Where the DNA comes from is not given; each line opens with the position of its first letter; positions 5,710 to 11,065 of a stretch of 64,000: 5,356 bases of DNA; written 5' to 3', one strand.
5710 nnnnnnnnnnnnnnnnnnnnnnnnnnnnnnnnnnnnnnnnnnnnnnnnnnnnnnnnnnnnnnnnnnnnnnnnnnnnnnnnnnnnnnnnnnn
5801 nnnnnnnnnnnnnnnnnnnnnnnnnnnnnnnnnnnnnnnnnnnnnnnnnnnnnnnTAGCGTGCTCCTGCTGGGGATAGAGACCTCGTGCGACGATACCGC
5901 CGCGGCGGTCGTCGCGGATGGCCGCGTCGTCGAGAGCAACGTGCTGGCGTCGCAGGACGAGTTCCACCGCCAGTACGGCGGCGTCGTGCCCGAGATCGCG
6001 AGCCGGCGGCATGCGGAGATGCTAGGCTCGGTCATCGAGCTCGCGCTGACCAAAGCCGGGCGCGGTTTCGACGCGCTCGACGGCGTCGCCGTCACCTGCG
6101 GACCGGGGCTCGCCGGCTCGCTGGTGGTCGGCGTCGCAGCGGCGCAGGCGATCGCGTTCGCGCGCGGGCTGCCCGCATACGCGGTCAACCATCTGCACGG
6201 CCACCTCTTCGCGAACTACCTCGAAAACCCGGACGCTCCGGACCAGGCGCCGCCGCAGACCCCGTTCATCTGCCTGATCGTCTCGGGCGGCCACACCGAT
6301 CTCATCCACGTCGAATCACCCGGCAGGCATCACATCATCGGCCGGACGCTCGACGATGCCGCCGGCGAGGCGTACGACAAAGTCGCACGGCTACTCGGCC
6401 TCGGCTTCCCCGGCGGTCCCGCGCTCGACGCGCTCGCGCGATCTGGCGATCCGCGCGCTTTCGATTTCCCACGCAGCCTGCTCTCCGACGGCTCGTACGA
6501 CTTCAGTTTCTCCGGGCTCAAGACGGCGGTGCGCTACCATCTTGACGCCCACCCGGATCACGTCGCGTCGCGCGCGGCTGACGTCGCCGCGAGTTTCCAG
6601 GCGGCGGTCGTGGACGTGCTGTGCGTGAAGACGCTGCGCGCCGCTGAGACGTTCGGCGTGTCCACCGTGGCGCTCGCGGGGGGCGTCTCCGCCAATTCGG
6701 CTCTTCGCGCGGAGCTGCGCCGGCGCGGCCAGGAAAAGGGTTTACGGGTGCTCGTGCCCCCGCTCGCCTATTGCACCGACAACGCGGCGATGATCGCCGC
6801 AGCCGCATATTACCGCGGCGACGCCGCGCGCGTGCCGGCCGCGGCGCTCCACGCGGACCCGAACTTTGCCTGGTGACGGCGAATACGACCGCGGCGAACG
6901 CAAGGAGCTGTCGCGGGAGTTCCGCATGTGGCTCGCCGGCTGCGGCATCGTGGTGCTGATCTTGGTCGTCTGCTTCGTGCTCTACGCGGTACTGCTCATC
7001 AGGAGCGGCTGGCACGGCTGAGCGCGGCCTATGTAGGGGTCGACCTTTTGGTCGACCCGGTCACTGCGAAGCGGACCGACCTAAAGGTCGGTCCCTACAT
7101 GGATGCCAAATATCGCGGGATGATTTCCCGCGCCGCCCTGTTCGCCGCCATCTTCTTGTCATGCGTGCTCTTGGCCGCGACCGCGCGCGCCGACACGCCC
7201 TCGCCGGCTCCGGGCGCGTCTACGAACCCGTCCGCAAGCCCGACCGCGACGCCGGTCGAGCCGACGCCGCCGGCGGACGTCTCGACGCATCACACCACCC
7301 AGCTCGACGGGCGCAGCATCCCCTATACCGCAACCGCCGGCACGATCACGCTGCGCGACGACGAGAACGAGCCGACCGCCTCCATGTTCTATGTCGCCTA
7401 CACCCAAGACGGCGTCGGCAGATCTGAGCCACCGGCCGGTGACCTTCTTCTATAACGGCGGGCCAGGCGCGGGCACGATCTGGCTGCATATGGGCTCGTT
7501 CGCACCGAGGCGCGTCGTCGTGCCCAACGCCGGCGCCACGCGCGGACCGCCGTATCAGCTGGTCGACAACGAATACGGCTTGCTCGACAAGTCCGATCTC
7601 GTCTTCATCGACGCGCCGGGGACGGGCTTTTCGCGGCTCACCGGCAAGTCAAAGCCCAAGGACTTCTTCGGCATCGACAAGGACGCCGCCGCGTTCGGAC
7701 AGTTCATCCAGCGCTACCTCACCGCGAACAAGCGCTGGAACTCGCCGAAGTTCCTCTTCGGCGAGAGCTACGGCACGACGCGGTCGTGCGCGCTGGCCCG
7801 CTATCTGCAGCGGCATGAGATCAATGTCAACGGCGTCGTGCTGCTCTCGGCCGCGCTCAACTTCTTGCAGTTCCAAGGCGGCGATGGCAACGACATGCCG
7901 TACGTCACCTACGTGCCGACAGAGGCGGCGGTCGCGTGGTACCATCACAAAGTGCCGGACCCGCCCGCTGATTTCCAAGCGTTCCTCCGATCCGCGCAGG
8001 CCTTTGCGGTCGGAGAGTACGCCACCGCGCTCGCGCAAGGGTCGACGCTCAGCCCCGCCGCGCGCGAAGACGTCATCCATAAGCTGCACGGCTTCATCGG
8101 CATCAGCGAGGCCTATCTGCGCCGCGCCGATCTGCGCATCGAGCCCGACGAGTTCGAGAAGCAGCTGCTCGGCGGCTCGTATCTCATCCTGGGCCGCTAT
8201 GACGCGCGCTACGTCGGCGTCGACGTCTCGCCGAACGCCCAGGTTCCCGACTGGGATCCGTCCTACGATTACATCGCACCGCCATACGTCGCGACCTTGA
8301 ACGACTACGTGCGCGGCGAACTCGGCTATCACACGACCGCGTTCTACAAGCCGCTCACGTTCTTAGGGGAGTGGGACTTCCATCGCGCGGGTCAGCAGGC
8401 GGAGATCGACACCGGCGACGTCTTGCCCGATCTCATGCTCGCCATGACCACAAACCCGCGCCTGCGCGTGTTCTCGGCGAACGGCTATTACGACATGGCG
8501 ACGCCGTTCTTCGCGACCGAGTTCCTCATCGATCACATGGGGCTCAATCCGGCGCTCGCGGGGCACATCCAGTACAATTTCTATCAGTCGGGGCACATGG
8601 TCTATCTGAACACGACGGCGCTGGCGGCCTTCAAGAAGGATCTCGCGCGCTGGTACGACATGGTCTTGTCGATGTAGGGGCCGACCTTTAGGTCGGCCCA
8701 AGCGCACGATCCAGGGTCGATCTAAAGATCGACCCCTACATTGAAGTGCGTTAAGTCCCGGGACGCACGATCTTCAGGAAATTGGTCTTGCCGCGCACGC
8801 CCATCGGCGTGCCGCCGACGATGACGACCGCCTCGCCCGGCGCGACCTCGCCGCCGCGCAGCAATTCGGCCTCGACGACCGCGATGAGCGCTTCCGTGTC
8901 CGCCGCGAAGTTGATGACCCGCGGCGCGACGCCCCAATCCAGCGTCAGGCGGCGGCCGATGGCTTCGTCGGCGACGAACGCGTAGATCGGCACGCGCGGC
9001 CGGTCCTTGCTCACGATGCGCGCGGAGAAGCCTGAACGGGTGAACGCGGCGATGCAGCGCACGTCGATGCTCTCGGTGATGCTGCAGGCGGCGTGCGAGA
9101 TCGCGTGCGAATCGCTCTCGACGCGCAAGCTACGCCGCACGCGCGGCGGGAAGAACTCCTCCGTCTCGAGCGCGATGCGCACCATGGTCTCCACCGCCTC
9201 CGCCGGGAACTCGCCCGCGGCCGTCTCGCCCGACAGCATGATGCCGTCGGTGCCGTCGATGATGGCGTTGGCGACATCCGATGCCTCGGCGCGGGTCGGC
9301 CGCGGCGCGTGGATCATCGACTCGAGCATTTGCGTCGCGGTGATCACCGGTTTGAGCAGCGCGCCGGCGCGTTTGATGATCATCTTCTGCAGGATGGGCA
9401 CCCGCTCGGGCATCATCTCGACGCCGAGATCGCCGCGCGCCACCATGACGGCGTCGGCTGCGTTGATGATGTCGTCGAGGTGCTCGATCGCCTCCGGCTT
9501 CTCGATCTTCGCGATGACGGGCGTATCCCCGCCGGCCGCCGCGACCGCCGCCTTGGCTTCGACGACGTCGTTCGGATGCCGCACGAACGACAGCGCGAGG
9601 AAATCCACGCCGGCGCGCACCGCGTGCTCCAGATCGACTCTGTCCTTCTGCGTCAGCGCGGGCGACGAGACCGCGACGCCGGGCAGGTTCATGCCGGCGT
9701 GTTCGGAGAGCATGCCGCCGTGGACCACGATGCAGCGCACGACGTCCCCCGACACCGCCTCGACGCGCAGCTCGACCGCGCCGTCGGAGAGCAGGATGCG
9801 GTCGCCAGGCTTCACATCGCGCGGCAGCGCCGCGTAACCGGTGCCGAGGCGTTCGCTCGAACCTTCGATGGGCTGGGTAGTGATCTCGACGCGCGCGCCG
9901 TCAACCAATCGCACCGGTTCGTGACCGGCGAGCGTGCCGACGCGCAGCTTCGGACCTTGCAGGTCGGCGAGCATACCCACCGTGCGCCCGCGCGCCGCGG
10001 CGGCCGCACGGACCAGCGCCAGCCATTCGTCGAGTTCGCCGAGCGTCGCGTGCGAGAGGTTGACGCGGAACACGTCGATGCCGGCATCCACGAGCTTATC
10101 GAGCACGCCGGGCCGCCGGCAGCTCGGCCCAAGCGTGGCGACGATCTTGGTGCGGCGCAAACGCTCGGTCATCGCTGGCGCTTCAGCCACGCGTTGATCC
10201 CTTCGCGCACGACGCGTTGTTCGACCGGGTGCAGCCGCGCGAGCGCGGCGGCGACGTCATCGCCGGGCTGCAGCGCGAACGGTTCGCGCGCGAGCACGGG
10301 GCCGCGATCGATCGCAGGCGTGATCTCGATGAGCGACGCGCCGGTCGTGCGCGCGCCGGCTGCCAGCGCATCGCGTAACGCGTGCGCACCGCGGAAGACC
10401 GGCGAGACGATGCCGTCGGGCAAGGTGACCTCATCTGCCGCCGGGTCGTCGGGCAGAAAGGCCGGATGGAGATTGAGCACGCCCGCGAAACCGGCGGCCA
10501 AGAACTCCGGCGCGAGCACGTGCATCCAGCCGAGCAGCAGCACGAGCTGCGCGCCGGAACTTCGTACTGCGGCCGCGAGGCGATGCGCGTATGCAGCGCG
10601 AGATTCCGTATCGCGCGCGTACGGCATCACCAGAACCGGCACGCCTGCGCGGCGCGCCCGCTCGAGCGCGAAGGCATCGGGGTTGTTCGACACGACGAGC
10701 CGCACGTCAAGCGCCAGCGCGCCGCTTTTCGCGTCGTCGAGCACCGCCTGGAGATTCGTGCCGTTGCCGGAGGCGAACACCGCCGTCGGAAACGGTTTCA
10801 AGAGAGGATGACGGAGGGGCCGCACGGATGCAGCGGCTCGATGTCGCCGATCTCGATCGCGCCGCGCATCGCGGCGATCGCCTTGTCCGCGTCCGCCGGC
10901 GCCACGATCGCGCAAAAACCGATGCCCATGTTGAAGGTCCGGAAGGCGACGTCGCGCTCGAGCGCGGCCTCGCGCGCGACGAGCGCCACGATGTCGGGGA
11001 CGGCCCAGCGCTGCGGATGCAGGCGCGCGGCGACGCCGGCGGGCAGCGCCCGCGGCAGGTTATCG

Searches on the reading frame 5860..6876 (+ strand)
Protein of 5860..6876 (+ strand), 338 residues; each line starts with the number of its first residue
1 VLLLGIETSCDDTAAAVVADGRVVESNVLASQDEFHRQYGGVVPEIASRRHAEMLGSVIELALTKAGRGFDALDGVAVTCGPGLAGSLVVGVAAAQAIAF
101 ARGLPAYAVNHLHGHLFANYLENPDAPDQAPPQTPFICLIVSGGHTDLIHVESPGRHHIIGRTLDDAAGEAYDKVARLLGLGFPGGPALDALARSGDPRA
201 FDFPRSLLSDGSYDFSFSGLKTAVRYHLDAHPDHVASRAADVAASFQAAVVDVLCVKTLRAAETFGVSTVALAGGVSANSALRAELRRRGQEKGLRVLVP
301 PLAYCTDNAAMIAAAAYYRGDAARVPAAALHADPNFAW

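Call 12: search_protein_families(library=pfam, proteins=[window:5860-6876:+], max_evalue=0.001)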
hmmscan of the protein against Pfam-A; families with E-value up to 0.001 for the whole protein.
window:5860-6876:+ (338 aa): 3 families
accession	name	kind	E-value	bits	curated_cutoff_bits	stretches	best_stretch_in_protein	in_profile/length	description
PF00814.31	TsaD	-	1.6e-91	307.1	24.8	1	25-313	3-263/264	tRNA N6-adenosine threonylcarbamoyltransferase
PF22521.2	HypF_C_2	-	2.4e-09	37.8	27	1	236-308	163-235/241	Carbamoyltransferase, Kae1-like Domain, second subdomain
PF02543.21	Carbam_trans_N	-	1.6e-06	28.2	24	1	137-303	154-335/346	Carbamoyltransferase N-terminus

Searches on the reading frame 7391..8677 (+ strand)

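Call 12: search_protein_families(library=pfam, proteins=[window:7391-8677:+], max_evalue=0.001)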
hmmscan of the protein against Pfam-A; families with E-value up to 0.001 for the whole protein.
window:7391-8677:+ (428 aa): 2 families
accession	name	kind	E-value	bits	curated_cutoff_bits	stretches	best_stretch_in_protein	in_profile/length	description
PF00450.28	Peptidase_S10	-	6.2e-10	39.5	21.9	1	11-145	36-170/420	Serine carboxypeptidase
PF12146.15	Hydrolase_4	-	0.00022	21.1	27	1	70-157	34-112/239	Serine aminopeptidase, S33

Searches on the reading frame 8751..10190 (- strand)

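Call 12: search_protein_families(library=pfam, proteins=[window:8751-10190:-], max_evalue=0.001)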
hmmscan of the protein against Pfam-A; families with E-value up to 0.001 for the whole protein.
window:8751-10190:- (479 aa): 2 families
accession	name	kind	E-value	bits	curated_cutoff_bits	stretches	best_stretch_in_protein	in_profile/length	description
PF00224.27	PK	-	1e-106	357.2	30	1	12-333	2-328/328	Pyruvate kinase, barrel domain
PF02887.21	PK_C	-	2.1e-29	102.4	28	1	362-475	1-114/114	Pyruvate kinase, alpha/beta domain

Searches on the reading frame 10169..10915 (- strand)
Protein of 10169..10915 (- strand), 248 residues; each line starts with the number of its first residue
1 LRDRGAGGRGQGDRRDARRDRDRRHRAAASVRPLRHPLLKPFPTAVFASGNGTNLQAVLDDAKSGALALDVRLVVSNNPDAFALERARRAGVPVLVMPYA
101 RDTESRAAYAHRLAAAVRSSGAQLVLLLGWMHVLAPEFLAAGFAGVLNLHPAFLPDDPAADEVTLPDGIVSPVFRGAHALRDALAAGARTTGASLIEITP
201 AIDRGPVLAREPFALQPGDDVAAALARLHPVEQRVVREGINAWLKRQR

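Call 12: search_protein_families(library=pfam, proteins=[window:10169-10915:-], max_evalue=0.001)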
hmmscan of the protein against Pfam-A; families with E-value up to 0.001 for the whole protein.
window:10169-10915:- (248 aa): 1 family
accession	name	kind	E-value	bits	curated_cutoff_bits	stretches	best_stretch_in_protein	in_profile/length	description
PF00551.24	Formyl_trans_N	-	1.2e-30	107.1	26.1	2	45-156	4-114/181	Formyl transferase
